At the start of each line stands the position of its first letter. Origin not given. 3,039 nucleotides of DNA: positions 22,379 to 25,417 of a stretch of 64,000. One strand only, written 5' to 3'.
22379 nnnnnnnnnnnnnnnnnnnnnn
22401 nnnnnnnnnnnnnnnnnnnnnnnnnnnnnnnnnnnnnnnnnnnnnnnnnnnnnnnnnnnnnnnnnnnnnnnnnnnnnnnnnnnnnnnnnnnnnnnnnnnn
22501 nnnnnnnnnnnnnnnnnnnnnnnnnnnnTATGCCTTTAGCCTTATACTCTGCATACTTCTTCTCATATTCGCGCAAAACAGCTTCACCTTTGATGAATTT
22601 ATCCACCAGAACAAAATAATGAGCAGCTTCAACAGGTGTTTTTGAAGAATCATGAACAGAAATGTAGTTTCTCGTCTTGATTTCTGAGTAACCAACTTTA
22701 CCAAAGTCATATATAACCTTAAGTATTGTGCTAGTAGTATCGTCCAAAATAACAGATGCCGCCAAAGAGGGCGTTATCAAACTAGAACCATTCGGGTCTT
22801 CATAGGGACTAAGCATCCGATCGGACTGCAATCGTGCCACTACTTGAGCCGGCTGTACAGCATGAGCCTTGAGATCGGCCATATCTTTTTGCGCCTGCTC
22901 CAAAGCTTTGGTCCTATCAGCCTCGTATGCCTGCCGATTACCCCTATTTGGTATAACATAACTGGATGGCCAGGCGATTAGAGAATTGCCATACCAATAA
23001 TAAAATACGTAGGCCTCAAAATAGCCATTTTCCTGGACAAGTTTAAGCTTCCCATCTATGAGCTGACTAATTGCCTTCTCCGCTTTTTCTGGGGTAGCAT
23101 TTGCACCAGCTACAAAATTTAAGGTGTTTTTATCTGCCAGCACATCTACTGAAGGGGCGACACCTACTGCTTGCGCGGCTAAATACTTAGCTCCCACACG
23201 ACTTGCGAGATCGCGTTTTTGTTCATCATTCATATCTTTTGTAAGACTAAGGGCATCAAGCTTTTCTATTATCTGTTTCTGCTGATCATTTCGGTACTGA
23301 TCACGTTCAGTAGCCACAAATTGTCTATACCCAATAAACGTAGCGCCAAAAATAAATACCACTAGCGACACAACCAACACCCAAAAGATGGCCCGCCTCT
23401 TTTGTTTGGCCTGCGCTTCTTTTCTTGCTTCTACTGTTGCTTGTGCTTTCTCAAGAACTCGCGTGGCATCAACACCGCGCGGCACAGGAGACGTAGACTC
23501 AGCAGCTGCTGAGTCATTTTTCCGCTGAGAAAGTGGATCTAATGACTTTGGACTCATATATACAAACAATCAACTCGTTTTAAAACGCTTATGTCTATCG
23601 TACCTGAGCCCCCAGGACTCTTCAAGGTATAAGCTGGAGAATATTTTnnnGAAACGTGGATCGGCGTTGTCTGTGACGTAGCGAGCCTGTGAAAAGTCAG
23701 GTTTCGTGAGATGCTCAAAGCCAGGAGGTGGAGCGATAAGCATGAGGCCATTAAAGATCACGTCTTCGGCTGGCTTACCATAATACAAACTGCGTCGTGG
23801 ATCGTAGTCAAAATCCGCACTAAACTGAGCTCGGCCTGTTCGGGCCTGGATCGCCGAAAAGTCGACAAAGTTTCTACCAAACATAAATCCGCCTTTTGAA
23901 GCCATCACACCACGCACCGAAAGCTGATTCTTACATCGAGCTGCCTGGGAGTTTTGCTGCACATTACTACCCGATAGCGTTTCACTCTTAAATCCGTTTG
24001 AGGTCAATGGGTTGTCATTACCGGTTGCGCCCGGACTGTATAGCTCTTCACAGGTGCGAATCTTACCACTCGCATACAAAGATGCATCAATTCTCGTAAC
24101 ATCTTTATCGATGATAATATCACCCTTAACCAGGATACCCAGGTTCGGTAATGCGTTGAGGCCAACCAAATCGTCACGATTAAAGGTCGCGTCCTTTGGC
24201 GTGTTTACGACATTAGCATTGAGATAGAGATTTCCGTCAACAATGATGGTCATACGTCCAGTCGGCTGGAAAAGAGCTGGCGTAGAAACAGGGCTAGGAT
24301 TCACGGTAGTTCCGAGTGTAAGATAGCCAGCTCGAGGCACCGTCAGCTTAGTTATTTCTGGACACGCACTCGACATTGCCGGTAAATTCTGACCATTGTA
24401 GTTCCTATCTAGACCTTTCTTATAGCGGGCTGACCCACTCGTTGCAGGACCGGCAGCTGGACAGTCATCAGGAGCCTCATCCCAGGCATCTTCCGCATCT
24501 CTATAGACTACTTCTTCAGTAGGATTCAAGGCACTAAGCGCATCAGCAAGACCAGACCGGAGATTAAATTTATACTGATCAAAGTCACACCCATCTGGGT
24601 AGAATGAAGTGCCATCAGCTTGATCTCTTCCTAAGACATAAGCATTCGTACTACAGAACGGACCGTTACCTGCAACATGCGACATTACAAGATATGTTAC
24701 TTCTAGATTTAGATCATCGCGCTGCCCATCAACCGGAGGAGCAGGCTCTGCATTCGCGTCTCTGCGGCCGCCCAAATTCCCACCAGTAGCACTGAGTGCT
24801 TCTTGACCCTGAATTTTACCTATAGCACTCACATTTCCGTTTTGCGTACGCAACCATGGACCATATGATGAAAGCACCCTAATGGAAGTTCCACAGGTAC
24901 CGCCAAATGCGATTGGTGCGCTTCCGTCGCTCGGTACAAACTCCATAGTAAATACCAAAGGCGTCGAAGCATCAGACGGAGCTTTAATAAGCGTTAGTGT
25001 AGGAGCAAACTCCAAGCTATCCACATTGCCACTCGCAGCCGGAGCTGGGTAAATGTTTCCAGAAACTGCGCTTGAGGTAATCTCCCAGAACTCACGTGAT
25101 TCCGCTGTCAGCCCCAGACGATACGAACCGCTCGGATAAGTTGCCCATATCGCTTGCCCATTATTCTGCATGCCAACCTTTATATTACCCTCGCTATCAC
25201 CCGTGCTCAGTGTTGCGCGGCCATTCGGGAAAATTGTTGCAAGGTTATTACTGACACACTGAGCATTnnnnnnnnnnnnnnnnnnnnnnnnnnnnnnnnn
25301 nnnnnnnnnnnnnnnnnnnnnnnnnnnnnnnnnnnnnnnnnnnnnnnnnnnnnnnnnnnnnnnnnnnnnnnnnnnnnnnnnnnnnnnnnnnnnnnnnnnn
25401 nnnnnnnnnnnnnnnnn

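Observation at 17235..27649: Two giant paralogous surface proteins share an unrecognised ~450-aa C-terminal module and sit directly upstream of pilM, co-oriented with it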

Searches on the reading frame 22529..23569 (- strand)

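Call 7: search_protein_families(library=pfam, proteins=[window:22529-23569:-], max_evalue=0.01)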
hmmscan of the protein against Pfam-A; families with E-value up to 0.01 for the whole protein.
window:22529-23569:- (347 aa): 1 family
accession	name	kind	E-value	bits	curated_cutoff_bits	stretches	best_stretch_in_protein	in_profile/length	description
PF10831.14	DUF2556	-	0.0014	19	27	1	59-94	3-38/53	Protein of unknown function (DUF2556)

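Call 38: search_protein_families(library=ncbifam, proteins=[window:22529-23569:-], max_evalue=0.01)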
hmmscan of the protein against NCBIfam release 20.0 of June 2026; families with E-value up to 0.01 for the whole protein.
window:22529-23569:- (347 aa): 1 family
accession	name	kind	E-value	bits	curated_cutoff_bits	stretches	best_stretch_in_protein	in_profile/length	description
NF052375.1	antisigma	equivalog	0.0032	17.5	100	1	24-120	46-140/217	anti-sigma factor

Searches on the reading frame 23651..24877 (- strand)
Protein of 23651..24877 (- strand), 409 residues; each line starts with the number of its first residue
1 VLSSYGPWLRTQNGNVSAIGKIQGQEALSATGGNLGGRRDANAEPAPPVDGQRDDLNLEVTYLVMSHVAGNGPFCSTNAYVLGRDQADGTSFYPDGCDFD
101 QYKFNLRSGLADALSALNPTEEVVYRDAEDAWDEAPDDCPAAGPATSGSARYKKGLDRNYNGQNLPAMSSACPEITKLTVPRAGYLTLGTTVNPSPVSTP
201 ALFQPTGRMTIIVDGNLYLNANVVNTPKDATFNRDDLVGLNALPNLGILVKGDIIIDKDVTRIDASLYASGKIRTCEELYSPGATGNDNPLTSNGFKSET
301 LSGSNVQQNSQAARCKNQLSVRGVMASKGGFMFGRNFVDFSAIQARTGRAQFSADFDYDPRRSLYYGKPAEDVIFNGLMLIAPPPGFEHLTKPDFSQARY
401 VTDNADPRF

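Call 65: predict_structure(alignment_id=A3)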
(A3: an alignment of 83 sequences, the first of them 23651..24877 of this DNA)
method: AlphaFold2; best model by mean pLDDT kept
length: 409 residues; sequences in the alignment: 83
mean_pLDDT: 76.7   pTM: 0.83
mean pLDDT of the five models: 76.7, 76.5, 75.2, 74.0, 73.7
residues with pLDDT >= 90: 100; 70-90: 175; 50-70: 104; < 50: 30
segments of 3 or more residues with pLDDT < 50: 90-92, 288-301, 406-409
pLDDT, mean of each block of 10 residues (from residue 1): 71 85 71 74 64 62 74 67 52 57 71 72 88 92 82 84 66 89 75 64 90 93 88 82 93 93 96 81 49 45 59 85 93 88 88 83 85 90 87 66 47
secondary structure, 60 per line:
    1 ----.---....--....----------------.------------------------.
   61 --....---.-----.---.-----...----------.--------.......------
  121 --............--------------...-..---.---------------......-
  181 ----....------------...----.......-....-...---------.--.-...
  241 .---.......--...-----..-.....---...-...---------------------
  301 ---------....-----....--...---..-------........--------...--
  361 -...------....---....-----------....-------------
elements in order: E9-12 E15-18 E63-66 H108-114 H123-134 E174-179 E185-188 E201-203 E208-214 E216-219 E221-223 H238-241 E245-251 E254-256 E265-269 E273-275 H310-313 E319-322 E325-327 H340-347 E371-374 H378-381 H393-396

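Call 71: fold_search(model_id=the predicted structure, library=pdb)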
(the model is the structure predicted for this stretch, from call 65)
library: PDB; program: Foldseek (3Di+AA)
matches with E <= 10: 42; with E <= 0.001: 0
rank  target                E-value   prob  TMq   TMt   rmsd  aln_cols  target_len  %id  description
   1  6bg8_A                1.8e-02  0.80  0.23  0.35  11.6       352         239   11  Shewanella frigidimarina ice-binding protein_1 DUF3494 Domain (released 2018-03-07)
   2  4nu3_B                7.1e-02  0.20  0.17  0.27  14.1       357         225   11  Crystal structure of mFfIBP, a capping head region swapped mutant of ice-binding protein (released 2014-04-16)
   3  4nu3_A                3.2e-01  0.10  0.16  0.25  14.9       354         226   11  Crystal structure of mFfIBP, a capping head region swapped mutant of ice-binding protein (released 2014-04-16)
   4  6qvi_C                6.0e-01  0.51  0.18  0.15  11.2       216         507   11  Crystal structure of competence-associated pilin ComZ from Thermus thermophilus (released 2019-05-29)
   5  5uyt_B                6.4e-01  0.38  0.22  0.21   9.3       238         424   14  Crystal structure of ice binding protein from an Antarctic bacterium Flavobacteriaceae (released 2017-10-25)
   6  9lhn_B                6.7e-01  0.13  0.21  0.34  12.7       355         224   10  Crystal structure of Ice binding protein from Candidatus Cryosericum odellii SMC5 (released 2025-09-03)
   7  3uyv_A                7.9e-01  0.09  0.18  0.29  14.6       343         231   11  Crystal structure of a glycosylated ice-binding protein (LeIBP) from Arctic yeast (released 2012-02-29)
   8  9lhs                  9.8e-01  0.14  0.24  0.38  13.2       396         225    9  Crystal structure of an ice-binding protein from Candidatus Cryosericum odellii (released 2025-09-03)
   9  4nu2                  1.1e+00  0.20  0.25  0.44  13.2       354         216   11  Crystal structure of an ice-binding protein (FfIBP) from the Antarctic bacterium, Flavobacterium frigoris PS1 (released 2014-04-16)
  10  8x1l                  1.7e+00  0.10  0.16  0.29  16.4       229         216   10  Crystal structure of S96C/L132C mutant of FfIBP (released 2024-11-13)
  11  7ddb_A                1.8e+00  0.13  0.24  0.40  12.7       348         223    9  Crystal structure of fungal antifreeze protein with intermediate activity (released 2021-11-03)
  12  9lhn_A                1.9e+00  0.09  0.22  0.35  12.6       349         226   10  Crystal structure of Ice binding protein from Candidatus Cryosericum odellii SMC5 (released 2025-09-03)
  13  6a8k                  2.2e+00  0.08  0.20  0.31  13.1       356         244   12  Crystal structure of Ice-binding Protein from a Sea-Ice Microalga (released 2018-11-07)
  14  7ehk                  2.4e+00  0.44  0.20  0.37   4.6       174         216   10  Crystal structure of C107S mutant of FfIBP (released 2022-03-02)
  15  5b5h                  2.7e+00  0.12  0.25  0.42  11.9       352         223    9  Hydrophobic ice-binding site confer hyperactivity on antifreeze protein from a snow mold fungus (released 2016-09-28)
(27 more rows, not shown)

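Call 105: search_solved_structures(query=A3, max_evalue=10)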
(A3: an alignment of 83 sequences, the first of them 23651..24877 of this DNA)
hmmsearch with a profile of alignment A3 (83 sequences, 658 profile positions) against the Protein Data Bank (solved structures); distinct sequences matched with E-value up to 10: 0.

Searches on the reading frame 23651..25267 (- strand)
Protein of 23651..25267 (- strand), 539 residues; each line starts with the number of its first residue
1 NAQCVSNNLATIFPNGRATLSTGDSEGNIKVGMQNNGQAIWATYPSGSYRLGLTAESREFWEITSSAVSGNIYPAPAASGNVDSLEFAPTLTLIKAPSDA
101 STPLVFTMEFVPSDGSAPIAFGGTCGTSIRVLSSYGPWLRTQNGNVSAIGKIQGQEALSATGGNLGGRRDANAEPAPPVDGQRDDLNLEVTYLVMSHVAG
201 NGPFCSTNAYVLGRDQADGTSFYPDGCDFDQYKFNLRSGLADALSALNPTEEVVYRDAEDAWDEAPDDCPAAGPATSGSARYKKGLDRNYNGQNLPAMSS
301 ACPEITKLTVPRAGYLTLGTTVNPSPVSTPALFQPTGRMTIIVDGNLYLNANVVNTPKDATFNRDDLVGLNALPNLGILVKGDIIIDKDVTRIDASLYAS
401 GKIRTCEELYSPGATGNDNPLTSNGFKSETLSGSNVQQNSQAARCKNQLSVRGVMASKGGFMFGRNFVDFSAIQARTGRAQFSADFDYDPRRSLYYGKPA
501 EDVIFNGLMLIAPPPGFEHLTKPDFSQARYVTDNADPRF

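Call 51: predict_structure(alignment_id=A2)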
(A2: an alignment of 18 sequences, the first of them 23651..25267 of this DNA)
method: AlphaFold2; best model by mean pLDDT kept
length: 539 residues; sequences in the alignment: 18
mean_pLDDT: 62.4   pTM: 0.59
mean pLDDT of the five models: 62.4, 61.5, 60.1, 59.6, 57.1
residues with pLDDT >= 90: 35; 70-90: 203; 50-70: 139; < 50: 162
segments of 3 or more residues with pLDDT < 50: 137-144, 149-164, 166-244, 410-438, 520-539
pLDDT, mean of each block of 10 residues (from residue 1): 88 82 84 75 69 93 79 52 78 84 91 86 89 58 46 40 41 35 28 27 28 26 30 33 49 75 83 69 74 52 80 72 57 78 87 68 55 80 84 83 66 32 37 45 68 70 65 74 73 60 60 65 34 29
secondary structure, 60 per line:
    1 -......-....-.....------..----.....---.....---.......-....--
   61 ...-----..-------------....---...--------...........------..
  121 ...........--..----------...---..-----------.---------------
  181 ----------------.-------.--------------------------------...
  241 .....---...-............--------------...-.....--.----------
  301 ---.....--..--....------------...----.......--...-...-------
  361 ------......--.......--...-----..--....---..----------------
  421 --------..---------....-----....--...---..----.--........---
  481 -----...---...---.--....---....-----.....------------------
elements in order: E2-7 H9-12 E31-35 H39-43 E47-53 H55-58 E61-63 E84-87 E91-93 E102-112 E119-131 E146-148 H238-245 H253-264 E283-287 E304-308 E315-318 E331-333 E338-344 E347-349 E351-353 H367-372 E375-381 E384-386 E396-399 H440-443 E449-452 E455-457 H470-477 E501-504 H508-511 H517-521

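Call 56: search_solved_structures(query=A2, max_evalue=1)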
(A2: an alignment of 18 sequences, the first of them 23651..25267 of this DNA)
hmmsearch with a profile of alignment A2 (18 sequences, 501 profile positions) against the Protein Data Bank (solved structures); distinct sequences matched with E-value up to 1: 0.

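Call 70: search_protein_families(library=pfam, alignment_id=A2, max_evalue=5)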
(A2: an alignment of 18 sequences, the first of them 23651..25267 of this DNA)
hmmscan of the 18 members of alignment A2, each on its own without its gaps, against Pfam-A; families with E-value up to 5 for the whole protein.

A. member 1, window:23651-25267:- (539 aa): 0 families

B. families by the number of members that match (of 18 scanned): 5 families
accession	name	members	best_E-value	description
PF03775.22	MinC_C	1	0.00076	Septum formation inhibitor MinC, C-terminal domain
PF05931.16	AgrD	1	0.18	Staphylococcal AgrD protein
PF19454.4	DUF5992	1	0.2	Family of unknown function (DUF5992)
PF14016.12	DUF4232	1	0.26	Domain of unknown function (DUF4232)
PF25641.1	Head_fiber_dimeric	1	0.27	Head fiber dimeric protein-like domain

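Call 98: find_related_loci(query=A2, collection=metagenome_contigs, flank=7000)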
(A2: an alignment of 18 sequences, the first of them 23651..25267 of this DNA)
Query A2 (539 aa) in metagenome_contigs; peptide patterns used: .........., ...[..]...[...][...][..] (x = any residue, [..] = any of these).
184 stretches matched a pattern; 6 encode a relative of the query (tblastn E <= 1e-3); 5 distinct loci.
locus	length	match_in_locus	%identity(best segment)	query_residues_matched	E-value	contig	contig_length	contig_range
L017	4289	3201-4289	47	1-376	2e-74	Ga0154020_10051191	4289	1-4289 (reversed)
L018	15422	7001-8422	36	18-539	1e-71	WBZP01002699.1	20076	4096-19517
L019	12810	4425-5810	33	29-539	2e-60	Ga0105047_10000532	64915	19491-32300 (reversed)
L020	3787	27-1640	30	23-539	2e-49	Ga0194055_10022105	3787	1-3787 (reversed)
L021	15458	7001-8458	30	29-539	1e-58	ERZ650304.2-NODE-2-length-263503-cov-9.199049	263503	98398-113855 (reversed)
